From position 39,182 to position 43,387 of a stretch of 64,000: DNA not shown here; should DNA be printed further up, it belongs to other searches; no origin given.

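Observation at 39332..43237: Giant secreted Cys/Trp-rich protein built from two ~400-aa tandem repeats, with no domain I can place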

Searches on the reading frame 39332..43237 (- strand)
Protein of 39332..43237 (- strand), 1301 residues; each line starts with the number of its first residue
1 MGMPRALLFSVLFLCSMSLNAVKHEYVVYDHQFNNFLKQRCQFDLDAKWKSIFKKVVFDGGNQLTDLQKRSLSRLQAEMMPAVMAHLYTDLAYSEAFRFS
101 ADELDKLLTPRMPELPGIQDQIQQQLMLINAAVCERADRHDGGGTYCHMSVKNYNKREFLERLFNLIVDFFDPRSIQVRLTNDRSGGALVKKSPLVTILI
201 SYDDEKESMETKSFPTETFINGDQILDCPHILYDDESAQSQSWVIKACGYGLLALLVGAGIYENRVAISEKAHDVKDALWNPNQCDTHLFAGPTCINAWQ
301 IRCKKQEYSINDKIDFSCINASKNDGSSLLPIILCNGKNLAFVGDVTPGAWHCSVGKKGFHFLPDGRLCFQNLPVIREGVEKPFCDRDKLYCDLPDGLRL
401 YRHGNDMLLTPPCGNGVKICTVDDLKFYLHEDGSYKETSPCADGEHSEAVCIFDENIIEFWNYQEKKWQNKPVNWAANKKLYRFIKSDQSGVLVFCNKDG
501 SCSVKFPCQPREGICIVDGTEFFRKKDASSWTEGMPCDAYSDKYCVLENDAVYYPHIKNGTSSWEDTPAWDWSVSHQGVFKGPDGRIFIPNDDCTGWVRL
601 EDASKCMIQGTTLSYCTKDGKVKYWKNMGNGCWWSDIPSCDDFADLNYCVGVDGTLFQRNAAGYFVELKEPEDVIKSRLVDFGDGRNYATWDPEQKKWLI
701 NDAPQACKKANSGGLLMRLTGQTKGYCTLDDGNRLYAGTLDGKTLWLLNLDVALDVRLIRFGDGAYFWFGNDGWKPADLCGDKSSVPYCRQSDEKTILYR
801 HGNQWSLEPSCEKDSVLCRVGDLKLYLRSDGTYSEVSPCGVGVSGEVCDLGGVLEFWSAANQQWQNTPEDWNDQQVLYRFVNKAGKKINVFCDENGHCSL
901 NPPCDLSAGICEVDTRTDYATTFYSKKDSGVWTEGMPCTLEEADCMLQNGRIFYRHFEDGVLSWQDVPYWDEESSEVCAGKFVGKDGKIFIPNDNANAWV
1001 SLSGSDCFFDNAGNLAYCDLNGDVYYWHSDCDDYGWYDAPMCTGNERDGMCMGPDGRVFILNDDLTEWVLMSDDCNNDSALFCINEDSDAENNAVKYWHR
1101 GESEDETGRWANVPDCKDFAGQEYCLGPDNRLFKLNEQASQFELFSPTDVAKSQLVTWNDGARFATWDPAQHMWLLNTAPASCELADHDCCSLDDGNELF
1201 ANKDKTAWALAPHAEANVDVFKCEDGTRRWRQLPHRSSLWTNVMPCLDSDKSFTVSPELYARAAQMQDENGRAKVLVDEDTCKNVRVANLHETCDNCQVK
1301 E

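Call 4: search_protein_families(library=pfam, proteins=[window:39332-43237:-], max_evalue=10)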
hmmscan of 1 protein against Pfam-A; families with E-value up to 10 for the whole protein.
window:39332-43237:- (1301 aa): 0 families

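Call 5: find_homologous_proteins(query=window:39332-43237:-, max_evalue=0.001)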
Query window:39332-43237:- (1301 aa): 4 proteins with E <= 0.001 among 8000 candidates.
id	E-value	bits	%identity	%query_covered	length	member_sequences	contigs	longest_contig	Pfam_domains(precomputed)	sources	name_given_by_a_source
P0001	0.0e+0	3131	99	100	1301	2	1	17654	-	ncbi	-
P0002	6.0e-209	715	45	40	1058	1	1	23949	-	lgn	-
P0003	2.8e-204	699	39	51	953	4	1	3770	-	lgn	-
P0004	3.3e-204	699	40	50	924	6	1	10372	-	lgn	-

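Call 6: search_protein_families(library=ncbifam, proteins=[window:39332-43237:-], max_evalue=0.01)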
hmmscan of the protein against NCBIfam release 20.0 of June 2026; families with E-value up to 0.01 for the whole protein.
window:39332-43237:- (1301 aa): 0 families

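Call 7: list_cluster_members(proteins=[P0001, P0002, P0003, P0004])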
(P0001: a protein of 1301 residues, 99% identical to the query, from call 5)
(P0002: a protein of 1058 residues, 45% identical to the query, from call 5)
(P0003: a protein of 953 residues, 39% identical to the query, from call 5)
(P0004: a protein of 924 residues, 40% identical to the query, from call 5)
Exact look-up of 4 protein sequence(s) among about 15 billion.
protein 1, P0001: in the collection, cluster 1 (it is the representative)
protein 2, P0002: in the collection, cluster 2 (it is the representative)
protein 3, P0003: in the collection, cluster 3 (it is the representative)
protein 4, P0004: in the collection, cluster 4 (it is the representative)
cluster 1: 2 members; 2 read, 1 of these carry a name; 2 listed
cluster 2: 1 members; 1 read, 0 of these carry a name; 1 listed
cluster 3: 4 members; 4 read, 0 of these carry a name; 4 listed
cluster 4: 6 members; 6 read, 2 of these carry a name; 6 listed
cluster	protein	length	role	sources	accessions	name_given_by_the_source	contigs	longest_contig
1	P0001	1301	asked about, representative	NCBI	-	-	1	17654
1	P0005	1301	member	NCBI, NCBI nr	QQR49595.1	hypothetical protein IPF37_01995 [bacterium] | MAG: hypothetical protein IPF37_01995 [bacterium]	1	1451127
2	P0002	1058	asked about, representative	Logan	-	-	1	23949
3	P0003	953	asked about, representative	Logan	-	-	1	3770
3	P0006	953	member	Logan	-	-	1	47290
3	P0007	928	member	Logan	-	-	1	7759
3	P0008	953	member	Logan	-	-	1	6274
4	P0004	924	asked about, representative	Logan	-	-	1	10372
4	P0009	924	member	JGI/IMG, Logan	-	hypothetical protein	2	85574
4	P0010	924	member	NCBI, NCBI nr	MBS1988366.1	hypothetical protein JST56_05210 [Candidatus Dependentiae bacterium] | hypothetical protein [Candidatus Dependentiae bacterium]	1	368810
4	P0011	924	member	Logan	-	-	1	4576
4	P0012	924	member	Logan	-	-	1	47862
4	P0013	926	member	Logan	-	-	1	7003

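Call 8: find_encoding_contigs(protein=P0001, flank=10000)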
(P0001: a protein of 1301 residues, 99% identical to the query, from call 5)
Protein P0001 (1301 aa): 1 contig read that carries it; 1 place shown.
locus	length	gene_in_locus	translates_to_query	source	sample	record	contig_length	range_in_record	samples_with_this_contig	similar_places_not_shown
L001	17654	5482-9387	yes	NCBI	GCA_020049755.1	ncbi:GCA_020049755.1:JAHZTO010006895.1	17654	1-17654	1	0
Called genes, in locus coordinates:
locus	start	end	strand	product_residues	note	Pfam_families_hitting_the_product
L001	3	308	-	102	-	?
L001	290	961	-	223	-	-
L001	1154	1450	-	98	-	PF07719:TPR_2 (faint)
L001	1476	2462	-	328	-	PF01145:Band_7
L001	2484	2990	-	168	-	PF01957:NfeD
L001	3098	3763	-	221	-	-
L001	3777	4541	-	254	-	-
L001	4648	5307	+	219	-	PF01966:HD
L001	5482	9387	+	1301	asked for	-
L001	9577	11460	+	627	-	PF16177:ACAS_N, PF00501:AMP-binding, PF13193:AMP-binding_C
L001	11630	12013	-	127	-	PF03819:MazG (weak), PF12643:MazG-like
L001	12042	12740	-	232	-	-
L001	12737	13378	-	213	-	PF24521:Ank_KRIT1 (weak), PF12796:Ank_2, PF13857:Ank_5 (weak), PF13637:Ank_4, PF00023:Ank, PF13637:Ank_4, PF12796:Ank_2, PF00023:Ank, +4 more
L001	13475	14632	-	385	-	PF00108:Thiolase_N, PF00109:ketoacyl-synt, PF08545:ACP_syn_III (faint), PF22691:Thiolase_C_1, PF02803:Thiolase_C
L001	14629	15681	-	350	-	PF08541:ACP_syn_III_C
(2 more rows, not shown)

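Call 9: find_encoding_contigs(protein=P0002, flank=10000)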
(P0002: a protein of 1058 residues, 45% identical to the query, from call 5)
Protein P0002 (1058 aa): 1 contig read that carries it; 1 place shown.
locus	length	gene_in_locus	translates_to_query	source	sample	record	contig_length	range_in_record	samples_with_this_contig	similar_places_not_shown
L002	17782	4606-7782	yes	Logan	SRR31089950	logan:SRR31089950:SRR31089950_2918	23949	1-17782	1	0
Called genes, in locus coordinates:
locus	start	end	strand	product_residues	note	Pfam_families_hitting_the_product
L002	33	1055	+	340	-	PF00023:Ank (faint), PF12796:Ank_2, PF13606:Ank_3 (faint), PF13637:Ank_4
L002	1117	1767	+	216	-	-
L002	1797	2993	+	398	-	-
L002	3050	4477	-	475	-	PF00749:tRNA-synt_1c, PF19269:Anticodon_2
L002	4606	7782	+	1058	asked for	-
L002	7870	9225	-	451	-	PF01979:Amidohydro_1, PF07969:Amidohydro_3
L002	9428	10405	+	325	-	PF00291:PALP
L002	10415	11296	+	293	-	PF01678:DAP_epimerase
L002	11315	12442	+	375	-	-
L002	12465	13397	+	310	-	PF01791:DeoC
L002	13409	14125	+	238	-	PF18306:LDcluster4 (weak), PF03641:Lysine_decarbox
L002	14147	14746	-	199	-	-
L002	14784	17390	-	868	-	PF21305:type_II_gspD_N0, PF03958:Secretin_N (weak), PF00263:Secretin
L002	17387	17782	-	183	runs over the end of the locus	-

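Call 14: find_homologous_proteins(query=A1, max_evalue=1)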
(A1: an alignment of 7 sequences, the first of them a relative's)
Query A1 (7 sequences) (924 aa, profile of the alignment): 6 proteins with E <= 1 among 8000 candidates.
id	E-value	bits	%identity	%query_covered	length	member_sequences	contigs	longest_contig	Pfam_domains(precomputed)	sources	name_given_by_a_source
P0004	0.0e+0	1750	100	100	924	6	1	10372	-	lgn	-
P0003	0.0e+0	1738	80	100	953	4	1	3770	-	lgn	-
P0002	0.0e+0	1525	44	99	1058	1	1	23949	-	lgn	-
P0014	0.0e+0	1437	44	99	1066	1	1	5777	-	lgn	-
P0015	1.1e-289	982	40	99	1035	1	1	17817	-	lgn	-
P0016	1.1e-250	853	36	99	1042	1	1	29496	-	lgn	-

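Call 16: find_encoding_contigs(protein=P0016, flank=10000)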
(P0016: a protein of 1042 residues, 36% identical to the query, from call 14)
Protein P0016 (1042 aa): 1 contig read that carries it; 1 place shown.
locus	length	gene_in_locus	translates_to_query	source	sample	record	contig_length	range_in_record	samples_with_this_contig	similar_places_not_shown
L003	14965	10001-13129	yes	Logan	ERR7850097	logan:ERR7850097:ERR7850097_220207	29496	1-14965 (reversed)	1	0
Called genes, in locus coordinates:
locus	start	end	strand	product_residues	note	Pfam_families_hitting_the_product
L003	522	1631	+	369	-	PF08529:NusA_N, PF13184:KH_NusA_1st, PF26594:KH_NusA_2nd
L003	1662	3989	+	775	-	PF04760:IF2_N (faint), PF00025:Arf (weak), PF00009:GTP_EFTU, PF00071:Ras (weak), PF01926:MMR_HSR1, PF22042:EF-G_D2, PF03144:GTP_EFTU_D2 (faint), PF11987:IF-2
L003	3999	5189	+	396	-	PF02606:LpxK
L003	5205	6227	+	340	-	PF00953:Glycos_transf_4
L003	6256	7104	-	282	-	PF01261:AP_endonuc_2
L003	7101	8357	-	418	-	PF00291:PALP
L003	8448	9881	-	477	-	PF00749:tRNA-synt_1c, PF19269:Anticodon_2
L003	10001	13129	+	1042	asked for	-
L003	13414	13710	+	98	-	PF00166:Cpn10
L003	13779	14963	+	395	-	?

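Call 17: find_encoding_contigs(protein=P0015, flank=10000)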
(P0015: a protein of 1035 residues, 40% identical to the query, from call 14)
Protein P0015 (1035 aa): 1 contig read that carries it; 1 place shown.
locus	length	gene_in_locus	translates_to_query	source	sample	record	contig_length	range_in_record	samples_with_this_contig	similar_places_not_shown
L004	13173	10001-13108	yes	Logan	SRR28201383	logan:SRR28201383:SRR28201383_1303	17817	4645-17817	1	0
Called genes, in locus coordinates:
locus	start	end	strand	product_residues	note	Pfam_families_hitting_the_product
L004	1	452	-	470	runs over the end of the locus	PF03415:Peptidase_C11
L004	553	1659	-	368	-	PF13567:DUF4131, PF03772:Competence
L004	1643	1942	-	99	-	PF02699:YajC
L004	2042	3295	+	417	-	PF03952:Enolase_N, PF00113:Enolase_C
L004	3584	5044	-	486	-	PF01139:RtcB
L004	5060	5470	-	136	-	PF01951:Archease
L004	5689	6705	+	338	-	-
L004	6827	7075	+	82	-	-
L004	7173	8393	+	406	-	-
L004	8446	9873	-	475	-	PF00749:tRNA-synt_1c, PF19269:Anticodon_2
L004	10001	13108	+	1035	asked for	-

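Call 25: search_solved_structures(query=A1, max_evalue=10)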
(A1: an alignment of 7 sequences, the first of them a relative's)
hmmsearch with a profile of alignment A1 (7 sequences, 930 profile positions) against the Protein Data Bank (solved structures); distinct sequences matched with E-value up to 10: 3.
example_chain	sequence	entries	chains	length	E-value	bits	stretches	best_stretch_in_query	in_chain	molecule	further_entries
6fl0_A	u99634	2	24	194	0.37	12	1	66-189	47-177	membrane attack complex assembly inhibitor BGA71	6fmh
4jas_A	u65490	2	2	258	0.43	11.8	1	54-218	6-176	Histidine kinase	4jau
3fsg_A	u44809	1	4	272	0.51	11.5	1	24-136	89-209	Alpha/beta superfamily hydrolase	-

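Call 26: search_protein_families(library=pfam, proteins=[P0002, P0003, P0004, P0014, P0015, P0016], max_evalue=10)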
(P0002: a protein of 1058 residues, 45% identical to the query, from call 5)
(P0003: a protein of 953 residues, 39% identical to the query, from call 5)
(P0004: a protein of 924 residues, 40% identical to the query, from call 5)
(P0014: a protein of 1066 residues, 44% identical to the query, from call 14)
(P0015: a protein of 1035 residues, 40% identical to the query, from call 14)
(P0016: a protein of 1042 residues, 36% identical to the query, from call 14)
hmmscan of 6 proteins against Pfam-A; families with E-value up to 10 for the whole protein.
P0002 (1058 aa): 2 families
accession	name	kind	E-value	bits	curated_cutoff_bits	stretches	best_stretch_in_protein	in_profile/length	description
PF09608.15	Alph_Pro_TM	-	0.24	11.6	24.5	1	486-542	115-171/227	Putative transmembrane protein (Alph_Pro_TM)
PF03891.20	DUF333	-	1.2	9.9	25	0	795-810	22-37/47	Domain of unknown function (DUF333)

P0003 (953 aa): 3 families
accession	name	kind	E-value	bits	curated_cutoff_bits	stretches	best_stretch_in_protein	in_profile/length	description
PF25485.1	DUF7908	-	0.019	15.7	27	0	564-606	71-113/134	Domain of unknown function (DUF7908)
PF21073.2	GDH_HM1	-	0.17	12.2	21.2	1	108-129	27-48/60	Glutamate dehydrogenase, helical motif 1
PF03891.20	DUF333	-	0.93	10.3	25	0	233-251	19-37/47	Domain of unknown function (DUF333)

P0004 (924 aa): 2 families
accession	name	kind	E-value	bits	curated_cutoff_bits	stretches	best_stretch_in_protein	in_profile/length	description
PF25485.1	DUF7908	-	0.015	15.9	27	1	645-689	75-117/134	Domain of unknown function (DUF7908)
PF21073.2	GDH_HM1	-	0.032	14.6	21.2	1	82-105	26-49/60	Glutamate dehydrogenase, helical motif 1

P0014 (1066 aa): 3 families
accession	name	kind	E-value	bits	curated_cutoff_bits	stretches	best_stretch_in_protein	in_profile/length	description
PF14517.12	Tachylectin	-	0.065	13.4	29.8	1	625-692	87-158/230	Tachylectin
PF09608.15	Alph_Pro_TM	-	0.25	11.5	24.5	1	487-543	115-171/227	Putative transmembrane protein (Alph_Pro_TM)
PF03891.20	DUF333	-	1.1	10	25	0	631-653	7-28/47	Domain of unknown function (DUF333)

P0015 (1035 aa): 1 family
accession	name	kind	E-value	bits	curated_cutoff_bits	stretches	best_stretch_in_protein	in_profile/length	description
PF22623.2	zf-CCCH_9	-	1.9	8.9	27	1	464-489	2-30/38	KIAA1064-like, CCCH zinc finger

P0016 (1042 aa): 2 families
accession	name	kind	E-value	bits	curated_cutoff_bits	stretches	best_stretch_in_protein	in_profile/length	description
PF18718.6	CxC5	-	0.78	10.4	26.9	1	942-1000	12-68/117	CxC5 like cysteine cluster associated with KDZ transposases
PF16720.10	Albumin_I_a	-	3.5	8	23.8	0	593-620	5-30/48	Albumin I chain a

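Call 58: search_protein_representatives(alignment_id=A1)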
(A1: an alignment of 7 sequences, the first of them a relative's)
Query: 7 sequences, 930 profile positions. Proteins with E-value up to 0.001 (for the whole library): 6; up to 1e-10: 6; up to 1e-30: 6. The best 6 are listed.
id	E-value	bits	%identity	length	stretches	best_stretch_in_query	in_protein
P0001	0.0e+00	1951.7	-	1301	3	1-656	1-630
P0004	0.0e+00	1749.5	-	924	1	1-929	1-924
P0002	0.0e+00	1525.1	-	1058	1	1-928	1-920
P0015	3.6e-290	981.7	-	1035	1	1-924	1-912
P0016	3.5e-251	852.7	-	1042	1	1-922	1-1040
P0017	9.1e-105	368.1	-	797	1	1-597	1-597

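Call 63: find_related_loci(query=A1, collection=genome_contigs, flank=8000)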
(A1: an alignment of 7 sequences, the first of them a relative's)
Query A1 (924 aa) in genome_contigs; peptide patterns used: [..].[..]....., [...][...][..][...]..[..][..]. (x = any residue, [..] = any of these).
100 stretches matched a pattern, but none encodes a relative of the query by tblastn (E <= 1e-3).

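Call 64: find_related_loci(query=window:39335-43237:-, collection=genome_contigs, flank=8000)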
Query window:39335-43237:- (1301 aa) in genome_contigs; peptide patterns used: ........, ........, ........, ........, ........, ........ (x = any residue, [..] = any of these).
17 stretches matched a pattern, but none encodes a relative of the query by tblastn (E <= 1e-3).

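Call 65: find_related_loci(query=A1, collection=metagenome_contigs, flank=8000)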
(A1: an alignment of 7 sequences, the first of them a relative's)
Query A1 (924 aa) in metagenome_contigs; peptide patterns used: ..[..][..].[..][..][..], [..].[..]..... (x = any residue, [..] = any of these).
136 stretches matched a pattern, but none encodes a relative of the query by tblastn (E <= 1e-3).
